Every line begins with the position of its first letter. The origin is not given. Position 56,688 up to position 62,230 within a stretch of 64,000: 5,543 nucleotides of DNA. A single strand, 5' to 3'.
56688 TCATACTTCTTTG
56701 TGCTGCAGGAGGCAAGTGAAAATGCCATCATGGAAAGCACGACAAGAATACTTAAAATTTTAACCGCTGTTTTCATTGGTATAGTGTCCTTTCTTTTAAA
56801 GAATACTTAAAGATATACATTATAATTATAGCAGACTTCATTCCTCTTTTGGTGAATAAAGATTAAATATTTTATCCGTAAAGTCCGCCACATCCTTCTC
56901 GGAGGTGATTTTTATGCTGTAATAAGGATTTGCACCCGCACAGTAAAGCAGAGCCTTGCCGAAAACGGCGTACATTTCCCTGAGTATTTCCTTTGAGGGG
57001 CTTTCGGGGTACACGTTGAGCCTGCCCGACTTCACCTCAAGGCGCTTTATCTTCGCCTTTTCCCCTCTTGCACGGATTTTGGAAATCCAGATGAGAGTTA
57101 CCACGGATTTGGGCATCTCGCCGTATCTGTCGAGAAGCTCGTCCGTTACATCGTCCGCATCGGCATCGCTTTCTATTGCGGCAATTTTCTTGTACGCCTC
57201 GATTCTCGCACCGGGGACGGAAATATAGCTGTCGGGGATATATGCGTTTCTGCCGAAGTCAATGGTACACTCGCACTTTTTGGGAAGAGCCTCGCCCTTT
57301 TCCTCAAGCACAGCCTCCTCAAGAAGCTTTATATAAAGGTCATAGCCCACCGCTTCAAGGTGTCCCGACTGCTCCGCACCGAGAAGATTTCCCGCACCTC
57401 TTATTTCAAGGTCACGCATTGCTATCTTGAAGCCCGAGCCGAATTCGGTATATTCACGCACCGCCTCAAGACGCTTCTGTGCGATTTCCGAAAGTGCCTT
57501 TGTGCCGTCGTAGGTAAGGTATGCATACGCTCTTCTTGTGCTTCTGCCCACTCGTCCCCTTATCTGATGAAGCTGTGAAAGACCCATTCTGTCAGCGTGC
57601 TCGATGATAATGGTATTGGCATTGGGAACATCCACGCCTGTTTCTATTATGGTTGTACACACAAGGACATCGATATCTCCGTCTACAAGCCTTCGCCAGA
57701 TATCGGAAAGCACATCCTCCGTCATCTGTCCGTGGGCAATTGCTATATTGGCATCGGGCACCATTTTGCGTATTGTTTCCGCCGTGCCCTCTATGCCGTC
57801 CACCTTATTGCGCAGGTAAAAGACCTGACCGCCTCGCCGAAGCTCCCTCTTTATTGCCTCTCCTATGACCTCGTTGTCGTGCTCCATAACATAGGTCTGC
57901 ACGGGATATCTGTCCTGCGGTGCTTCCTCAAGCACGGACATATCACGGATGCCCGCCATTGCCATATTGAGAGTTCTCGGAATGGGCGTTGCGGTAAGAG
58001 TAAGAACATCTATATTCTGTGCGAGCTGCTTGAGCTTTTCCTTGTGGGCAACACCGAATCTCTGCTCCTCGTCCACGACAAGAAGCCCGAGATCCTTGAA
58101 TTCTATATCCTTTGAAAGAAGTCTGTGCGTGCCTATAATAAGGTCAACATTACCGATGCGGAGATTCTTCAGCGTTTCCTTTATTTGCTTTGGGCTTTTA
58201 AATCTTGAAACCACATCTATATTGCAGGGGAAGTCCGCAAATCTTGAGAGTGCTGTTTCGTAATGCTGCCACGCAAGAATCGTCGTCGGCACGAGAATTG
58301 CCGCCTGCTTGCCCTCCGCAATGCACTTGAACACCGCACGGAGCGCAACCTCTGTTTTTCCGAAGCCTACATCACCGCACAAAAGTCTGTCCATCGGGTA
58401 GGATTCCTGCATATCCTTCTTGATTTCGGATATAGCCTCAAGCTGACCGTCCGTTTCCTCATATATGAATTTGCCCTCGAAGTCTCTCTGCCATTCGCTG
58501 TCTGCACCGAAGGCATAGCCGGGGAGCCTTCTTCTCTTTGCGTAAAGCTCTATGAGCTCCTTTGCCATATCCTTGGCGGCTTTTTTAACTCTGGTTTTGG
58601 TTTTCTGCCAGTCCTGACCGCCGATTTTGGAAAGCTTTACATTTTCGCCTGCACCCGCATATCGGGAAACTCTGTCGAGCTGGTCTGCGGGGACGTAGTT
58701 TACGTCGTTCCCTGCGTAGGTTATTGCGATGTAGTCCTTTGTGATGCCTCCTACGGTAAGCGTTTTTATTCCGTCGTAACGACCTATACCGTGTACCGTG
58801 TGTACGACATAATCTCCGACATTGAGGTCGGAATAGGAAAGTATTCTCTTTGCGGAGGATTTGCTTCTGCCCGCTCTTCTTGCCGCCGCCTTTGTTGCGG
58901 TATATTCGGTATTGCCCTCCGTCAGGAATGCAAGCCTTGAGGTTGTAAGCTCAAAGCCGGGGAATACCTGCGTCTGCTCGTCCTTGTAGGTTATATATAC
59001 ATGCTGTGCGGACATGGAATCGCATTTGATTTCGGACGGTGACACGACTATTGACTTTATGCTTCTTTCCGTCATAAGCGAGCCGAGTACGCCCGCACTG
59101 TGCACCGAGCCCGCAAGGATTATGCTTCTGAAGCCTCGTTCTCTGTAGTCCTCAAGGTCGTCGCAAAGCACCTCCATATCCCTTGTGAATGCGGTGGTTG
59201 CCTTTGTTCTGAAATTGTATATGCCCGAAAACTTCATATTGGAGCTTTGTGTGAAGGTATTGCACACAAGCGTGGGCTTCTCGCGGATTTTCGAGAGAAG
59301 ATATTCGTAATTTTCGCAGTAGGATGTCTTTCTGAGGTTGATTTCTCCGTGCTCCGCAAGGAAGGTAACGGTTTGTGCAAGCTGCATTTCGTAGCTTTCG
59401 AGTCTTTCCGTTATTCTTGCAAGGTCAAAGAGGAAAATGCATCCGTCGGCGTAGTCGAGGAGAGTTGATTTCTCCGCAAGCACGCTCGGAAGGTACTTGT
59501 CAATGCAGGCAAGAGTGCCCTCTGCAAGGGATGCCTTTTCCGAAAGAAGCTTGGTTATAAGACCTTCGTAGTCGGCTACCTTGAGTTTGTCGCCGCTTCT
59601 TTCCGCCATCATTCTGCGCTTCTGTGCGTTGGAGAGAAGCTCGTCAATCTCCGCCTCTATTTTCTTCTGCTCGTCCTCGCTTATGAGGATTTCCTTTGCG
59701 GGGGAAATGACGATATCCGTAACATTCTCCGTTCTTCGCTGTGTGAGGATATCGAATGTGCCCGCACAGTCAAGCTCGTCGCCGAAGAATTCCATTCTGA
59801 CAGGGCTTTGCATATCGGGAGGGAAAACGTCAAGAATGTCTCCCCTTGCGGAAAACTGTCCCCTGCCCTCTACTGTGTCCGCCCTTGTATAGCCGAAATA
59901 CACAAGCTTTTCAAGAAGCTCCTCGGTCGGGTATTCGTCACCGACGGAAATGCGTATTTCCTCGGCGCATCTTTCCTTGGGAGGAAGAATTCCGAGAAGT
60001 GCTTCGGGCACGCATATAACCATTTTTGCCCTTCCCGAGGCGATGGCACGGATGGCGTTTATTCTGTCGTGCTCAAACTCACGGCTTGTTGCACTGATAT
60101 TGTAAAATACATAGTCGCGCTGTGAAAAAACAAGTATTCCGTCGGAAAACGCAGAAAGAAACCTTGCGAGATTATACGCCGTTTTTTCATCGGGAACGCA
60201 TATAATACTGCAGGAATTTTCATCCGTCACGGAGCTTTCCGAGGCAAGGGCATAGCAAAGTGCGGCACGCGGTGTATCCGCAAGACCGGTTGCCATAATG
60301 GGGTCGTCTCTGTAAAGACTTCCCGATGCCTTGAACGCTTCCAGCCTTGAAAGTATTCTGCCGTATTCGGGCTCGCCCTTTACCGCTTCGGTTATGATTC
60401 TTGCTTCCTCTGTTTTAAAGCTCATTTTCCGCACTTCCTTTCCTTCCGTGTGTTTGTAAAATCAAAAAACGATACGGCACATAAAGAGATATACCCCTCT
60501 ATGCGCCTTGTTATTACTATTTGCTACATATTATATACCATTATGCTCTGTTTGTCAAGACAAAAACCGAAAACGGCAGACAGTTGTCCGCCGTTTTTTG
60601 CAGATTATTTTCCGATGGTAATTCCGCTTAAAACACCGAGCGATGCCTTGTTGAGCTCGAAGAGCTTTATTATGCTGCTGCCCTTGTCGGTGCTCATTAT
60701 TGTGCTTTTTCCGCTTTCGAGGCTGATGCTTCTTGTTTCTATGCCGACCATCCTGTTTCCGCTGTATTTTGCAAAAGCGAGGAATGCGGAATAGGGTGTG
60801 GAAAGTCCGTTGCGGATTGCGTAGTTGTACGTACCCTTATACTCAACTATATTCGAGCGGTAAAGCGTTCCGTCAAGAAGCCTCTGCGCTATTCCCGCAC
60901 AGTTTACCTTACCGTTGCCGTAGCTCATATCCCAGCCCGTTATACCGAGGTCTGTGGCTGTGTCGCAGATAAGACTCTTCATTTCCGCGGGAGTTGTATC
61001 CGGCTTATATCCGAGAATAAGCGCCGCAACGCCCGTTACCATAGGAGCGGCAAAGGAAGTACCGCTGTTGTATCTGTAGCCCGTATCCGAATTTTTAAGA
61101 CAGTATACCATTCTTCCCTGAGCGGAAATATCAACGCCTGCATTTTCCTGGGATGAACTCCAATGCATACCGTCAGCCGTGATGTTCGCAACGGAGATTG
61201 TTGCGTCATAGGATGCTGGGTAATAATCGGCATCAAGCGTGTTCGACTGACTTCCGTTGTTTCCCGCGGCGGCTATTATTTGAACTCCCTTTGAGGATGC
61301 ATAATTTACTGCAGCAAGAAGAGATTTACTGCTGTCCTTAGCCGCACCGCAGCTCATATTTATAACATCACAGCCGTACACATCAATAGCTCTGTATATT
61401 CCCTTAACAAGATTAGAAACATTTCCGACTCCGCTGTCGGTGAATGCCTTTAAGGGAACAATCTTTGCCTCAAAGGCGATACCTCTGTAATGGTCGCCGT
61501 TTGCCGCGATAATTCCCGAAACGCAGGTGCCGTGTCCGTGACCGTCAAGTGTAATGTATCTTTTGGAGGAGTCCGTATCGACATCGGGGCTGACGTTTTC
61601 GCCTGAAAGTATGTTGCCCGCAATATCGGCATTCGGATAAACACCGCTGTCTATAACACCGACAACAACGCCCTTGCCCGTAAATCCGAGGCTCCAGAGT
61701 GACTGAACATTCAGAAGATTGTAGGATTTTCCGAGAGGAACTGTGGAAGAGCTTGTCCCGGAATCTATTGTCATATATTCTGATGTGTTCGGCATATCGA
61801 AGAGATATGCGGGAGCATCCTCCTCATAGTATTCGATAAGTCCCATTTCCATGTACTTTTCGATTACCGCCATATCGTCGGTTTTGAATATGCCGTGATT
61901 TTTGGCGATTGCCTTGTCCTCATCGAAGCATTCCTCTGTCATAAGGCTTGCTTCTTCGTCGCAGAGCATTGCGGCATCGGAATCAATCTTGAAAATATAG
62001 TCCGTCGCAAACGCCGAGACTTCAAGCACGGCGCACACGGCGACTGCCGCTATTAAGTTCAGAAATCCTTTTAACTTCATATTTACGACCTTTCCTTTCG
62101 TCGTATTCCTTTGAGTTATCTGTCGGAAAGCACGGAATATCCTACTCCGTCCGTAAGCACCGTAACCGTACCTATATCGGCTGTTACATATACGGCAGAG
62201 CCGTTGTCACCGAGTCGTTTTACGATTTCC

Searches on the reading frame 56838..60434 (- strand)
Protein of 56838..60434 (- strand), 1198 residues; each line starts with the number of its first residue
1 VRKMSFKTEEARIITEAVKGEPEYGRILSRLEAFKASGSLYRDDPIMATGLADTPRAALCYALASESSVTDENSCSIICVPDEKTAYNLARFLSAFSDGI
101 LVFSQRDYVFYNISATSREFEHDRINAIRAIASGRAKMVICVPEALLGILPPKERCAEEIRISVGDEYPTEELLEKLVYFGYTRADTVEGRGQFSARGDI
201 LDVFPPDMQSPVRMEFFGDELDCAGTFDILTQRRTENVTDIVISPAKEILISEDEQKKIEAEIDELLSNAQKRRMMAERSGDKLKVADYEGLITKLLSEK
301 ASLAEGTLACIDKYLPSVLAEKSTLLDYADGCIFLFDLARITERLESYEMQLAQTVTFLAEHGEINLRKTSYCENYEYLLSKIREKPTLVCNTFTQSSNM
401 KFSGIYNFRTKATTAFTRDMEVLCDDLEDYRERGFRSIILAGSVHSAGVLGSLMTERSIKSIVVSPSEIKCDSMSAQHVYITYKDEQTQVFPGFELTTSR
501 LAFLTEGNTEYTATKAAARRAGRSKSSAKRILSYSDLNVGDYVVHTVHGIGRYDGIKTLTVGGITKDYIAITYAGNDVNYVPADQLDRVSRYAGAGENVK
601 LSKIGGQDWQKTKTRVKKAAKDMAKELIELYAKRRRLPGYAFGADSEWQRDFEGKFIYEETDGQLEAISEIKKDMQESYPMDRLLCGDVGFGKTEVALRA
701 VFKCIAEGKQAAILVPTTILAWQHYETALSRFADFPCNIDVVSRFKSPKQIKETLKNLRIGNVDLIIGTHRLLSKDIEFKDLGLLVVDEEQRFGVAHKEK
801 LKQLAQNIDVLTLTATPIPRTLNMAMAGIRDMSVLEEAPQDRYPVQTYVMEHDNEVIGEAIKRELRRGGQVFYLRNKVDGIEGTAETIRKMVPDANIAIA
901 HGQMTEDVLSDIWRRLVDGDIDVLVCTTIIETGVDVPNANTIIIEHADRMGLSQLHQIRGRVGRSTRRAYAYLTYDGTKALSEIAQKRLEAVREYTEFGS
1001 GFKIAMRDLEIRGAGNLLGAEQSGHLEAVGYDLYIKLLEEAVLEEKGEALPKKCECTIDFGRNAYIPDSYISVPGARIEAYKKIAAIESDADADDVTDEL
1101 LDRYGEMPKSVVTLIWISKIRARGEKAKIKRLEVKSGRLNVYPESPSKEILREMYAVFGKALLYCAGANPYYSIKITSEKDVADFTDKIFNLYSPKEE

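Call 30: search_protein_families(library=pfam, proteins=[window:56838-60434:-], max_evalue=0.01)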
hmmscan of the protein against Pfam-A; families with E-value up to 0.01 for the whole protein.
window:56838-60434:- (1198 aa): 9 families
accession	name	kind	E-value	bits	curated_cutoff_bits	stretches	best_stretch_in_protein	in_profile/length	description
PF00270.35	DEAD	-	3.7e-26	92.3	26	1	662-823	2-165/167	DEAD/DEAH box helicase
PF17757.6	UvrB_inter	-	2.2e-25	89.1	22.9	1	160-248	1-90/91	UvrB interaction domain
PF03461.20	TRCF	-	6.8e-22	78.1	25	1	1063-1145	4-86/95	TRCF domain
PF02559.22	CarD_TRCF_RID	-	9.6e-21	74.1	23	1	537-592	1-56/57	CarD-like/TRCF RID domain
PF00271.37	Helicase_C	-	1.6e-17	64.2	23.5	1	861-965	6-109/110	Helicase conserved C-terminal domain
PF04851.21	ResIII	-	5.2e-08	33.4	22.5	1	661-817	5-162/164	Type III restriction enzyme, res subunit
PF22590.2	Cas3-like_C_2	-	0.00053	20.7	27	1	868-966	2-105/106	CRISPR-associated nuclease/helicase Cas3, C-terminal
PF00176.29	SNF2-rel_dom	-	0.0019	17.8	24.9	1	684-823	21-169/290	SNF2-related domain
PF19833.4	RecG_dom3_C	-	0.0034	17.8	26.8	0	1000-1033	3-32/87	ATP-dependent DNA helicase RecG, domain 3, C-terminal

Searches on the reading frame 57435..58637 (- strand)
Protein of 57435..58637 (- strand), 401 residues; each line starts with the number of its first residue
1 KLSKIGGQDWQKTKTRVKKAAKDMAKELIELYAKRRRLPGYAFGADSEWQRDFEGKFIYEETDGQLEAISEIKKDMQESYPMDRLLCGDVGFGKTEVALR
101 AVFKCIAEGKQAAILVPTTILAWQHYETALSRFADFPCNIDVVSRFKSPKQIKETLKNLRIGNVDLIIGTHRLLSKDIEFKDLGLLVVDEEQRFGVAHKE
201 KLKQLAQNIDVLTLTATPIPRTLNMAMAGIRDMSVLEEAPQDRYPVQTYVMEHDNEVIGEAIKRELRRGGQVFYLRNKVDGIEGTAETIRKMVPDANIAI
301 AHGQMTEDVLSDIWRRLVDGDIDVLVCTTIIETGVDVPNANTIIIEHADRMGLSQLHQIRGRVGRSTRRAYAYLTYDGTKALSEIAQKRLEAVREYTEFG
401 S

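Call 81: find_homologous_proteins(query=window:57435-58637:-, max_evalue=1e-30)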
Query window:57435-58637:- (401 aa): 8000 proteins with E <= 1e-30 among 8000 candidates; the best 120 are listed.
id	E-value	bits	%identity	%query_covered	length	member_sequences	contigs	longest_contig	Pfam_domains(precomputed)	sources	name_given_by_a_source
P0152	5.0e-187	640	68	100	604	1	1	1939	PF00270.36,PF03461.21,PF00271.38,PF04851.22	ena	-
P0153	4.2e-185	633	69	100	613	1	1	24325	PF00270.36,PF03461.21,PF00271.38,PF22590.3,PF04851.22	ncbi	-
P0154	4.2e-185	633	69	100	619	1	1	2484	PF00270.36,PF03461.21,PF00271.38,PF22590.3,PF04851.22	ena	-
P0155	4.6e-185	633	69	100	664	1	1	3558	PF02559.23,PF00270.36,PF03461.21,PF00271.38,PF22590.3,PF04851.22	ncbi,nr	ncbi:MAG: transcription-repair coupling factor, partial [Clostridia bacterium]|nr:transcription-repa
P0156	4.6e-185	633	67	100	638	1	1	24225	PF02559.23,PF00270.36,PF03461.21,PF00271.38,PF04851.22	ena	-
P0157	4.9e-185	633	69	100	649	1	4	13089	PF02559.23,PF00270.36,PF03461.21,PF00271.38,PF22590.3,PF04851.22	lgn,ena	-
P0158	4.9e-185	633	69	100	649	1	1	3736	PF02559.23,PF00270.36,PF03461.21,PF00271.38,PF22590.3,PF04851.22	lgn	-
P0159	4.9e-185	633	69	100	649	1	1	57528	PF02559.23,PF00270.36,PF03461.21,PF00271.38,PF22590.3,PF04851.22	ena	-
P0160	4.9e-185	633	69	100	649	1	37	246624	PF02559.23,PF00270.36,PF03461.21,PF00271.38,PF22590.3,PF04851.22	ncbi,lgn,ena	-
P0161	4.9e-185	633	69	100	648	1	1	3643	PF02559.23,PF00270.36,PF03461.21,PF00271.38,PF22590.3,PF04851.22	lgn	-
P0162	4.9e-185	633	69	100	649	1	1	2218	PF02559.23,PF00270.36,PF03461.21,PF00271.38,PF22590.3,PF04851.22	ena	-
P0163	4.9e-185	633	69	100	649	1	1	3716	PF02559.23,PF00270.36,PF03461.21,PF00271.38,PF22590.3,PF04851.22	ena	-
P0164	5.2e-185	633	69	100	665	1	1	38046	PF02559.23,PF00270.36,PF03461.21,PF00271.38,PF22590.3,PF04851.22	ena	-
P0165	5.5e-185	633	69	100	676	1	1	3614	PF02559.23,PF00270.36,PF03461.21,PF00271.38,PF22590.3,PF04851.22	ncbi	-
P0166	5.5e-185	633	68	100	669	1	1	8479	PF02559.23,PF00270.36,PF03461.21,PF00271.38,PF04851.22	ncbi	-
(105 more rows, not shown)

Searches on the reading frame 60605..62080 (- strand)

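Call 30: search_protein_families(library=pfam, proteins=[window:60605-62080:-], max_evalue=0.01)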
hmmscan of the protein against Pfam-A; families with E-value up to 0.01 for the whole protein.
window:60605-62080:- (491 aa): 1 family
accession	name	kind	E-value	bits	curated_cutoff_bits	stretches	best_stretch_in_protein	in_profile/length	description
PF00082.27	Peptidase_S8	-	2.7e-49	168.5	21.8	1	135-390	1-288/288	Subtilase family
